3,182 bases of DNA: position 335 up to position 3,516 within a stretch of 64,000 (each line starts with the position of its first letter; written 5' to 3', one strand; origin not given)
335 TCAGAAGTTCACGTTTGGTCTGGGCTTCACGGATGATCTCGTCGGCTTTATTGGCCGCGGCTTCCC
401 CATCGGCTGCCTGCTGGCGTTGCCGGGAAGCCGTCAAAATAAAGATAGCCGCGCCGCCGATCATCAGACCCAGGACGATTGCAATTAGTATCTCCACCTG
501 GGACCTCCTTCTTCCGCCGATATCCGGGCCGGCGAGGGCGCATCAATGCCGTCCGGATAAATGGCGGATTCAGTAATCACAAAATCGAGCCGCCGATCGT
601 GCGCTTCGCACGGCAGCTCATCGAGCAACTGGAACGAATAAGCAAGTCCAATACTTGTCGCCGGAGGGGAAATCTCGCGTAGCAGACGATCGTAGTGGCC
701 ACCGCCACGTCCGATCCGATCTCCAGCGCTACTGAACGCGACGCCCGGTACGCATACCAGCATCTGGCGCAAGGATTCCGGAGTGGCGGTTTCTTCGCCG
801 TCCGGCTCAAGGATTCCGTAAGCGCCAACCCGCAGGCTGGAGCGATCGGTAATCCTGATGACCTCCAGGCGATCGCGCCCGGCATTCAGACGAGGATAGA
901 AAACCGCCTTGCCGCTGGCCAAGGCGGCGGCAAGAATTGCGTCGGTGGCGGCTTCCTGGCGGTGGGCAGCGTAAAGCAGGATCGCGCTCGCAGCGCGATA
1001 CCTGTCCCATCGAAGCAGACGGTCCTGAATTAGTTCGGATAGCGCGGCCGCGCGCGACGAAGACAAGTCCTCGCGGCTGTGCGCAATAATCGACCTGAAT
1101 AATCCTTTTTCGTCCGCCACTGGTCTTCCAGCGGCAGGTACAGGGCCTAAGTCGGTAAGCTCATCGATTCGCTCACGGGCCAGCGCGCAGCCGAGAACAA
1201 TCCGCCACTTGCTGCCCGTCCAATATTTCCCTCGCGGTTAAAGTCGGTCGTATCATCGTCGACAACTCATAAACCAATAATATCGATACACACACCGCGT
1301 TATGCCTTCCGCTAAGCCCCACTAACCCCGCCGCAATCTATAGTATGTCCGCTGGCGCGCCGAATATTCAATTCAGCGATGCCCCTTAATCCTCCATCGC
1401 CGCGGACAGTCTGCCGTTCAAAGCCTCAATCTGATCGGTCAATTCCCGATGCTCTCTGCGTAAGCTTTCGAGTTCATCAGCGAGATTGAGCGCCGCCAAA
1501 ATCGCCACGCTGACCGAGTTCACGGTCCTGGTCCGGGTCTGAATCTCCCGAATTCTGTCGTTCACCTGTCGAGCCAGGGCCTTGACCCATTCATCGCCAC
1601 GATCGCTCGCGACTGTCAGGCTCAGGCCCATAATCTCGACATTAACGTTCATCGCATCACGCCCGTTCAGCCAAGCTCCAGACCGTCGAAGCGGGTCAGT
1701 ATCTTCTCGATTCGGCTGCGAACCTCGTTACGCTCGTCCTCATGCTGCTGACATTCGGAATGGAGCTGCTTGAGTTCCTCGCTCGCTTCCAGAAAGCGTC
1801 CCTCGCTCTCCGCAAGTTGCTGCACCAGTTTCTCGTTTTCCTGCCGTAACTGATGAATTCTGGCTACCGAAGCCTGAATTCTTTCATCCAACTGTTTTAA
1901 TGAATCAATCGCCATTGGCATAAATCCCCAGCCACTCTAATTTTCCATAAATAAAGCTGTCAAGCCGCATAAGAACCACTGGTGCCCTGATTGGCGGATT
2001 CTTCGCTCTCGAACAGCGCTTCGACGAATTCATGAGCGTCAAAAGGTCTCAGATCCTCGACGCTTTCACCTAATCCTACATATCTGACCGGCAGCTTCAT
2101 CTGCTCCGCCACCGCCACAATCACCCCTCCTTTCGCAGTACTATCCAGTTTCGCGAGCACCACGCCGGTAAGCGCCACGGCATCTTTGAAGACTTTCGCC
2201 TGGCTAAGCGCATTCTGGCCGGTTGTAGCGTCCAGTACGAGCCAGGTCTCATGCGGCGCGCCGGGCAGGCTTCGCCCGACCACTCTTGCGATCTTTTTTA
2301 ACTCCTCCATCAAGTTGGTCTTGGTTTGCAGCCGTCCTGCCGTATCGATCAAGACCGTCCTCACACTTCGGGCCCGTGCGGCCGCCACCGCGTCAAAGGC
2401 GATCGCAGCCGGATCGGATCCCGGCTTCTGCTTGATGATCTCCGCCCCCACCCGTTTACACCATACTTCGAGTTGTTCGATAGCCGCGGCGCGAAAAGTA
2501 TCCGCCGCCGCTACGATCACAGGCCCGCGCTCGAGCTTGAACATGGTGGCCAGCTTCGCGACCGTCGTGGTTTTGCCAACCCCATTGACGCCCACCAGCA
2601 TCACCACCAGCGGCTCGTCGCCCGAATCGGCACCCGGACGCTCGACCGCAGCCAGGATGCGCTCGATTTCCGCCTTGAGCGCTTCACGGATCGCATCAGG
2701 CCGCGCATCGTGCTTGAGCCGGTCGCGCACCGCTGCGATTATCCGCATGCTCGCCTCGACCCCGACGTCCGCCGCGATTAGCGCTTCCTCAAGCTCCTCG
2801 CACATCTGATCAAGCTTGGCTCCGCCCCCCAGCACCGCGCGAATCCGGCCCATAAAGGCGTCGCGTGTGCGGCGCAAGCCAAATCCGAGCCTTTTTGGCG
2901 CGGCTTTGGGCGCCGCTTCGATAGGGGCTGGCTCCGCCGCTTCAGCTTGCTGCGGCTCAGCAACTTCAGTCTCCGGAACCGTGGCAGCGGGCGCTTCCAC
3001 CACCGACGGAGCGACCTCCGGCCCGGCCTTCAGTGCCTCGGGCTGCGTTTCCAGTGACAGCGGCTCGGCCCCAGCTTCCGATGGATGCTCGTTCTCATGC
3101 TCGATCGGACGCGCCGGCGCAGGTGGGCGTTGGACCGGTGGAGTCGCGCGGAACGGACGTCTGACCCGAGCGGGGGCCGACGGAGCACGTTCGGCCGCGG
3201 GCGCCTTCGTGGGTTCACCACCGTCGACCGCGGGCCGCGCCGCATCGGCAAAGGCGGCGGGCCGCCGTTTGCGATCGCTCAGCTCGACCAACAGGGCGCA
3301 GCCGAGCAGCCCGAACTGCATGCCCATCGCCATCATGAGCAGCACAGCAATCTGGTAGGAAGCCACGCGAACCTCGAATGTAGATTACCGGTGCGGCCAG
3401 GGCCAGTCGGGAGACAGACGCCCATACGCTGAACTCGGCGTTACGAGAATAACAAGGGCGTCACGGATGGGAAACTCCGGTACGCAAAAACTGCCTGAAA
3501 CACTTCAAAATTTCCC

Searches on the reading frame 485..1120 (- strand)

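Call 26: search_protein_families(library=pfam, proteins=[window:485-1120:-])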
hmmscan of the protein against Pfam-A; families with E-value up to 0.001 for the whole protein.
window:485-1120:- (211 aa): 1 family
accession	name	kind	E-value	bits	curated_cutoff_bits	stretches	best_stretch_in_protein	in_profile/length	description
PF01812.26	5-FTHF_cyc-lig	-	9.3e-38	130.4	27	1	6-184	2-186/186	5-formyltetrahydrofolate cyclo-ligase family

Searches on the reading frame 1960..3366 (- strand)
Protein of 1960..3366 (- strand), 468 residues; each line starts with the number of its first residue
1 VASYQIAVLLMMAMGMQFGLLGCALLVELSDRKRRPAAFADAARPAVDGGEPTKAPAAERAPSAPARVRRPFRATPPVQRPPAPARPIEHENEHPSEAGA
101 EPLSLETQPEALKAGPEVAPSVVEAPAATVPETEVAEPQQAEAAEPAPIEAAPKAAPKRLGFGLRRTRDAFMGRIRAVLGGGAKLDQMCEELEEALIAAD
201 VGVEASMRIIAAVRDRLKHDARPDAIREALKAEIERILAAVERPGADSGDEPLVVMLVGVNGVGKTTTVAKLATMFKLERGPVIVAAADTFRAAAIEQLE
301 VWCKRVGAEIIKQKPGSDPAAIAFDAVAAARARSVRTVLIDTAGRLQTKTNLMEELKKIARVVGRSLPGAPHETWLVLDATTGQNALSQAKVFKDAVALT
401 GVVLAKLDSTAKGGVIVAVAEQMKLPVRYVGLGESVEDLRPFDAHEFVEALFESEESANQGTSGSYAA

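Call 26: search_protein_families(library=pfam, proteins=[window:1960-3366:-])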
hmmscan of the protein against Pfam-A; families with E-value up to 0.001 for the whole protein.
window:1960-3366:- (468 aa): 6 families
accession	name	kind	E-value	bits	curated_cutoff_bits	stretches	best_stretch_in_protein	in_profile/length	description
PF00448.28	SRP54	-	5.9e-75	251.7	22.7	1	253-452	2-195/196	SRP54-type protein, GTPase domain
PF02881.24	SRP54_N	-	1.3e-10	41.8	22.4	1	184-233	22-74/75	SRP54-type protein, helical bundle domain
PF13191.12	AAA_16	-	2e-06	28.8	32.6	1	232-348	7-129/167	AAA ATPase domain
PF13604.12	AAA_30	-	6.2e-05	23.2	27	1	253-360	19-112/191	AAA domain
PF13401.12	AAA_22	-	6.6e-05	23.7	27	1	253-362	6-110/130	AAA domain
PF00005.33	ABC_tran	-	0.00063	20.8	25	0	254-331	13-84/137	ABC transporter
